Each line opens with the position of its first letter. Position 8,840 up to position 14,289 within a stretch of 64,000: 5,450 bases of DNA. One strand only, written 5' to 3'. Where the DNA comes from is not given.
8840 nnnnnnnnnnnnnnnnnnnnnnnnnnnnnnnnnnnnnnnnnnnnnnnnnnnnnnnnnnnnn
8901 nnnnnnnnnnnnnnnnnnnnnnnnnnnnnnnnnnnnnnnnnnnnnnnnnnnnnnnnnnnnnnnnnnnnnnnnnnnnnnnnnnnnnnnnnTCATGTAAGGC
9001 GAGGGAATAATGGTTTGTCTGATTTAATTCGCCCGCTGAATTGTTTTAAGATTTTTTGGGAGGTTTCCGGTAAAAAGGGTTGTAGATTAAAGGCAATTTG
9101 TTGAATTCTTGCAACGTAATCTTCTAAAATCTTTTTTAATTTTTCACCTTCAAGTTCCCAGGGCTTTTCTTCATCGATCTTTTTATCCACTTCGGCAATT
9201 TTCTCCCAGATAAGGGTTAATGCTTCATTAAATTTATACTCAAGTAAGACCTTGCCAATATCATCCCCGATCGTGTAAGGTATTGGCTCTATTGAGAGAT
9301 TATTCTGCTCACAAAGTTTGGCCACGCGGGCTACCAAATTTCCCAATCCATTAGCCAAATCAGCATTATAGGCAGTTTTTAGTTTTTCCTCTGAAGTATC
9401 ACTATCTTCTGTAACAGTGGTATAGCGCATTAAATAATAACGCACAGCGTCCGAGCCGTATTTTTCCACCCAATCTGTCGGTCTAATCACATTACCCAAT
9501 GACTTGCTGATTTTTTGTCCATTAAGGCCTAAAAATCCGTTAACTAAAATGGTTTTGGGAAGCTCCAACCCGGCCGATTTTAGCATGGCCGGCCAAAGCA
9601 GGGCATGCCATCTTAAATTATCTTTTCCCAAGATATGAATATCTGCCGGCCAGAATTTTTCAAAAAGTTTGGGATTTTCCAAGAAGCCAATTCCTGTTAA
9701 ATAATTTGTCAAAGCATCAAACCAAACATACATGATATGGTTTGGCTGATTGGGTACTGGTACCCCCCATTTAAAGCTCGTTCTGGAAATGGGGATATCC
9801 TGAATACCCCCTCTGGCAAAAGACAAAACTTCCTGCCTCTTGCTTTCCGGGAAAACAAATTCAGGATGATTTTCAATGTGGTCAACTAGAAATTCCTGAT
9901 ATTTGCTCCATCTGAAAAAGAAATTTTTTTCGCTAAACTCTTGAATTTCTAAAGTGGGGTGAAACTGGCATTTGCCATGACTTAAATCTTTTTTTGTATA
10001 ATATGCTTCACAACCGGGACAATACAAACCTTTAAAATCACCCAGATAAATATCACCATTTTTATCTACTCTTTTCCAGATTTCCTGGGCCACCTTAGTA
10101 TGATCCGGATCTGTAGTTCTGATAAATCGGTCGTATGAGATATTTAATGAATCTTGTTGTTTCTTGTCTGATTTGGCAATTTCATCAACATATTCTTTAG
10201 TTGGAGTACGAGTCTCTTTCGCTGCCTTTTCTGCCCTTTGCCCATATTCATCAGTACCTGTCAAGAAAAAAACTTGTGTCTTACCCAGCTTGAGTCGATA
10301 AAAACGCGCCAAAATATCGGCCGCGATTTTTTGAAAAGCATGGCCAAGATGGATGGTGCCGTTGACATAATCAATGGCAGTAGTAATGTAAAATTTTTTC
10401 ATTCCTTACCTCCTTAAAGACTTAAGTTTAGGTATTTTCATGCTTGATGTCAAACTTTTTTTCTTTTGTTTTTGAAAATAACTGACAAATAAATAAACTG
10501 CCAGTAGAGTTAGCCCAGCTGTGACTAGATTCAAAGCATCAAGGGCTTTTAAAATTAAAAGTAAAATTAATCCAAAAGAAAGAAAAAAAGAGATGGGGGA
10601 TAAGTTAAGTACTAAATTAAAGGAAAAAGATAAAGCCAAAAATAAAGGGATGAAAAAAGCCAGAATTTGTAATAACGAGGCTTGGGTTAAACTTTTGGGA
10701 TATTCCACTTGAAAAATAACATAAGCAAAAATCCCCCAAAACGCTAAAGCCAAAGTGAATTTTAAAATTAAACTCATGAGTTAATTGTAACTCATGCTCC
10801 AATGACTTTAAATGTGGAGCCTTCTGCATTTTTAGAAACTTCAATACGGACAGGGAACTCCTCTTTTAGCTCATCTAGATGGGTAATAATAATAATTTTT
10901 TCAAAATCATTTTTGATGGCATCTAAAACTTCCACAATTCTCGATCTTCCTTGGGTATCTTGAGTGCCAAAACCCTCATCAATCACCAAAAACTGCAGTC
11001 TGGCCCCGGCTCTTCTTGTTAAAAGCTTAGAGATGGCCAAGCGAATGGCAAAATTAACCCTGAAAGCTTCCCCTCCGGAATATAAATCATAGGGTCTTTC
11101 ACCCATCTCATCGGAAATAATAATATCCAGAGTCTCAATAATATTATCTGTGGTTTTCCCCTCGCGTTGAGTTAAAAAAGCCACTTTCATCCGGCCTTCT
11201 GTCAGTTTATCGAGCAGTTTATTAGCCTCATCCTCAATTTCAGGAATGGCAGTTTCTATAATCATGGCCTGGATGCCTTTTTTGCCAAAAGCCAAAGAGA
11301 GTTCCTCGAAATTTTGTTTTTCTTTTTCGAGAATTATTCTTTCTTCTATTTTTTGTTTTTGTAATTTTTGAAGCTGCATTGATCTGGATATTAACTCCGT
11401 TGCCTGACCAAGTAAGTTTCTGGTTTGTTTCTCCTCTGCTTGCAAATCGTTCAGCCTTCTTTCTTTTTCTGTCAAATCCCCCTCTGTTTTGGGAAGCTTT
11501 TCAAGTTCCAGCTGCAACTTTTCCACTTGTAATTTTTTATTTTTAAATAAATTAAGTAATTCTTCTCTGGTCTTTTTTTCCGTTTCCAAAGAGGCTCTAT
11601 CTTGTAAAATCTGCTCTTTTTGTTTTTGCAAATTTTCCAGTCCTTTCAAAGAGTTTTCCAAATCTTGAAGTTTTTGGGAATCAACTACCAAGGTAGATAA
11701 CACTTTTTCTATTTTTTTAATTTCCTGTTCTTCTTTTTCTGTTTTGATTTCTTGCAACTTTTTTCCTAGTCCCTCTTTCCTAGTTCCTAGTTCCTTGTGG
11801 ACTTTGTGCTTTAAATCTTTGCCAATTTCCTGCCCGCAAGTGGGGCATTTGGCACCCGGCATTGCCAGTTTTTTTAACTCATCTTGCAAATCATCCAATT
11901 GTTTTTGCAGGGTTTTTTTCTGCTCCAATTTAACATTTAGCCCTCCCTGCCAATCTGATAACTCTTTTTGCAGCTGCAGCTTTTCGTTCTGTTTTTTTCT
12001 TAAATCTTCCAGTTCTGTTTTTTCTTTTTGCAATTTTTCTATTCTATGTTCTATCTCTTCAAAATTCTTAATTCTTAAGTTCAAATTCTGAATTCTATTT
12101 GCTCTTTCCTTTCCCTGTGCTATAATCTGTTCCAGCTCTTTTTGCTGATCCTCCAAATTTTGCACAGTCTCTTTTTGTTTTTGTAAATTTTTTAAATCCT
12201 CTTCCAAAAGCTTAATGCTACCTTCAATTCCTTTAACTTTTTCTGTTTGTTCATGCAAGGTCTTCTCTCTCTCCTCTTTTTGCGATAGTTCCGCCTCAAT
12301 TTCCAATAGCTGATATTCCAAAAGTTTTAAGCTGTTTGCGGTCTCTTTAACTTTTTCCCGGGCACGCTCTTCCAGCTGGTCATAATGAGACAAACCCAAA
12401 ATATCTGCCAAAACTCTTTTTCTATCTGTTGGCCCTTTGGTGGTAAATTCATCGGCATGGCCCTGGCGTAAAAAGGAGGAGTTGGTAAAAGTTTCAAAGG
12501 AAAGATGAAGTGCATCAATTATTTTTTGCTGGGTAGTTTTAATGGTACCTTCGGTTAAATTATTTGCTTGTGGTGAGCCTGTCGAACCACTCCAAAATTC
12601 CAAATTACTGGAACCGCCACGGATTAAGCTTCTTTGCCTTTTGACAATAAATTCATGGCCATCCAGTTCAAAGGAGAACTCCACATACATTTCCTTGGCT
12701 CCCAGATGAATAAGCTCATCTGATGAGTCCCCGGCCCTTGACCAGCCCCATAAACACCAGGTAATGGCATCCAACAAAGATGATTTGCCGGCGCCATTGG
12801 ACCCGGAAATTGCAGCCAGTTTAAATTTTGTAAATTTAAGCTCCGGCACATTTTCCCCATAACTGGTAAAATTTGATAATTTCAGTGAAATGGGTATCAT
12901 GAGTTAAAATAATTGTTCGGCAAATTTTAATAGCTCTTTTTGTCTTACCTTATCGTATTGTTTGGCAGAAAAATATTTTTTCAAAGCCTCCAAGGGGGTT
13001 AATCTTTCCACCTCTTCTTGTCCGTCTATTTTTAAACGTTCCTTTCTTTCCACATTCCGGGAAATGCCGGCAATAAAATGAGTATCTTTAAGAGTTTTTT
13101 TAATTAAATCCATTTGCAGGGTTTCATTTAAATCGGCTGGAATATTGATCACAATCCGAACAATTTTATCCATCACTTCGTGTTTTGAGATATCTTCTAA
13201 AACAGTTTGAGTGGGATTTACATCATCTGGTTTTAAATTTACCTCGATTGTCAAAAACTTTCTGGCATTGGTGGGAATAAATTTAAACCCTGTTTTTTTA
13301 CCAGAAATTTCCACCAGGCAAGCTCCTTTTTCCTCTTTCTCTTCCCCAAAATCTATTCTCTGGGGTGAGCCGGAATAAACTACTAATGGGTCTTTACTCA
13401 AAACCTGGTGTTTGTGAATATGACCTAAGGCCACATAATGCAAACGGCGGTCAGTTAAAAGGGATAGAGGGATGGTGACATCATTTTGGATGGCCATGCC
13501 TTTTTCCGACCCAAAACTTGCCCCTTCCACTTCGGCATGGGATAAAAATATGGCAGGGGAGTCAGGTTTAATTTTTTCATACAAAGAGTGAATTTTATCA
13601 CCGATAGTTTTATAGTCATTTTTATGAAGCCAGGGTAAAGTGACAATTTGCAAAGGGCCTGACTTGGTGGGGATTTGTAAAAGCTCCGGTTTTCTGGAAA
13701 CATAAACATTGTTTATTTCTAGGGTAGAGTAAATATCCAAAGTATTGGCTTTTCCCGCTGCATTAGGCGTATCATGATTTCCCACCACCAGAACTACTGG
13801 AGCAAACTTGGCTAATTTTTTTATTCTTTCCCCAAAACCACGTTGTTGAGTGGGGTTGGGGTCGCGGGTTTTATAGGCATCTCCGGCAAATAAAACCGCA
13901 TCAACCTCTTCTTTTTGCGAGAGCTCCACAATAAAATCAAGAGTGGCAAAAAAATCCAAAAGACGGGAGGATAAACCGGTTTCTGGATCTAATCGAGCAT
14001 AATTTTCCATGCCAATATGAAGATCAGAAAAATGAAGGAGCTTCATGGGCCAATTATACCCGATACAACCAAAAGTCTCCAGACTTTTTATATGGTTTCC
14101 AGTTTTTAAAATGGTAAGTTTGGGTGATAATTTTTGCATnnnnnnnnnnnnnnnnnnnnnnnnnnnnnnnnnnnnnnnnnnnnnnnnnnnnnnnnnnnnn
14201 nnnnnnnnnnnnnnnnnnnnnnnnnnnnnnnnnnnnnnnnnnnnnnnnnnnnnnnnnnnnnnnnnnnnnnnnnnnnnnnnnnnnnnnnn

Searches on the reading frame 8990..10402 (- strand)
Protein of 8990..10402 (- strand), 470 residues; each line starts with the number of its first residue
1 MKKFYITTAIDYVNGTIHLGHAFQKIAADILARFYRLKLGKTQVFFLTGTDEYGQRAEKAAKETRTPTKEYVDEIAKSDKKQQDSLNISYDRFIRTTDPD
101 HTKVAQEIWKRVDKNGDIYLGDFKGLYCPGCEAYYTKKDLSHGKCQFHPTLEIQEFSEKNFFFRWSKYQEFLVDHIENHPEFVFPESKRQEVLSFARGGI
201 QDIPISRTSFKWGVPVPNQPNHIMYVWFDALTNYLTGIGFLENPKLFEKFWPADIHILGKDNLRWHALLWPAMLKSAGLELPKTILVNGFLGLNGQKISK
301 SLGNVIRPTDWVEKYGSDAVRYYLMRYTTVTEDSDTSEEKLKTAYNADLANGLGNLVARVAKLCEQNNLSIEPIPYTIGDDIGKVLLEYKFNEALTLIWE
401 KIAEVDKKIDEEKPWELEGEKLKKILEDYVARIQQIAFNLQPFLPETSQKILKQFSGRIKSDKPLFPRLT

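Call 8: search_protein_families(library=pfam, proteins=[window:8990-10402:-], max_evalue=0.01)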
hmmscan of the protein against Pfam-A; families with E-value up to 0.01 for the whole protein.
window:8990-10402:- (470 aa): 4 families
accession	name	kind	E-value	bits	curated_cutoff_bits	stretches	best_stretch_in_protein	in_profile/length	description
PF09334.17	tRNA-synt_1g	-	1.1e-98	331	20.1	1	5-360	2-390/391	tRNA synthetases class I (M)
PF00133.28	tRNA-synt_1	-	1.9e-29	103.1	22.7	2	220-334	295-411/414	tRNA synthetases class I (I, L, M and V)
PF01406.26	tRNA-synt_1e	-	1.6e-12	47.8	27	2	278-344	234-299/301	tRNA synthetases class I (C) catalytic domain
PF01921.24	tRNA-synt_1f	-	0.00014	21.4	27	1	281-328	266-313/360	tRNA synthetases class I (K)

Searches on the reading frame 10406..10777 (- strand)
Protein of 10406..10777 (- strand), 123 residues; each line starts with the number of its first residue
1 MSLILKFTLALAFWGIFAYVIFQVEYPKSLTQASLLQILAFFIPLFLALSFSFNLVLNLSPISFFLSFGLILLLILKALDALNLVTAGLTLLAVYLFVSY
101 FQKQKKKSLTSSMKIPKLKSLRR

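Call 8: search_protein_families(library=pfam, proteins=[window:10406-10777:-], max_evalue=0.01)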
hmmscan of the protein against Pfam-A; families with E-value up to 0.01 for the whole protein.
window:10406-10777:- (123 aa): 0 families

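Call 35: search_protein_families(library=pfam, proteins=[window:10406-10777:-], max_evalue=0.1)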
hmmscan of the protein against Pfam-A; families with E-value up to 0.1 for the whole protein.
window:10406-10777:- (123 aa): 1 family
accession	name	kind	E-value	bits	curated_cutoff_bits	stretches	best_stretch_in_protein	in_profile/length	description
PF13903.11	Claudin_2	-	0.093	12.9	29.1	1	29-111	77-156/192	PMP-22/EMP/MP20/Claudin tight junction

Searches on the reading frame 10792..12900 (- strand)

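Call 8: search_protein_families(library=pfam, proteins=[window:10792-12900:-], max_evalue=0.01)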
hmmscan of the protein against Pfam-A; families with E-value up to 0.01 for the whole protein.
window:10792-12900:- (702 aa): 7 families
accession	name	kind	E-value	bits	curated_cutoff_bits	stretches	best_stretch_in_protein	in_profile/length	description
PF13476.12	AAA_23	-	1.6e-24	88.1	27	1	5-227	1-198/201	AAA domain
PF02463.25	SMC_N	-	2e-08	34.4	40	1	6-89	5-95/220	RecF/RecN/SMC N terminal domain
PF13558.12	SbcC_Walker_B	-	2.1e-06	28.3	27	1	604-660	30-89/90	SbcC/RAD50-like, Walker B motif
PF13555.12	AAA_29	-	1.5e-05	25.1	27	1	7-52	5-48/61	P-loop containing region of AAA domain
PF13514.12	AAA_27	-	2.5e-05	24.4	22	1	5-90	5-88/206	AAA domain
PF00005.33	ABC_tran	-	0.0034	18.4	25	1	20-47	5-32/137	ABC transporter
PF13304.12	AAA_21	-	0.0034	17.9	27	1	28-62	1-35/304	AAA domain, putative AbiEii toxin, Type IV TA system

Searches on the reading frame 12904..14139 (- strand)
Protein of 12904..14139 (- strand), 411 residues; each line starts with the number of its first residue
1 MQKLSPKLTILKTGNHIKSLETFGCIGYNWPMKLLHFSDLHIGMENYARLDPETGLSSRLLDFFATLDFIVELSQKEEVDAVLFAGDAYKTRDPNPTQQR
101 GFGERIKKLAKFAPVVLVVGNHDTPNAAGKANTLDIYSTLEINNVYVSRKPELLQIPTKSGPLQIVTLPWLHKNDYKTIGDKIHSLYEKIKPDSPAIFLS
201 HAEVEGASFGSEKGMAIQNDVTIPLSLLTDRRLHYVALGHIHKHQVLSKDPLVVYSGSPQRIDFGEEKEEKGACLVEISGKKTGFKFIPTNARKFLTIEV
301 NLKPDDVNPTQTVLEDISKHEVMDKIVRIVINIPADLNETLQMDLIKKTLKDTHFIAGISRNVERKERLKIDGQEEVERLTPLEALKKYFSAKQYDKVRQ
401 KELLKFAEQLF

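Call 8: search_protein_families(library=pfam, proteins=[window:12904-14139:-], max_evalue=0.01)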
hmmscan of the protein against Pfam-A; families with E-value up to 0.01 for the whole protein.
window:12904-14139:- (411 aa): 2 families
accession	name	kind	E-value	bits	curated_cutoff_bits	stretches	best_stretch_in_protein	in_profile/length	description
PF00149.33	Metallophos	-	3.3e-15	57.4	21.5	1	32-243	1-190/191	Calcineurin-like phosphoesterase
PF12850.12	Metallophos_2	-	7.9e-09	36.1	27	1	32-278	1-151/154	Calcineurin-like phosphoesterase superfamily domain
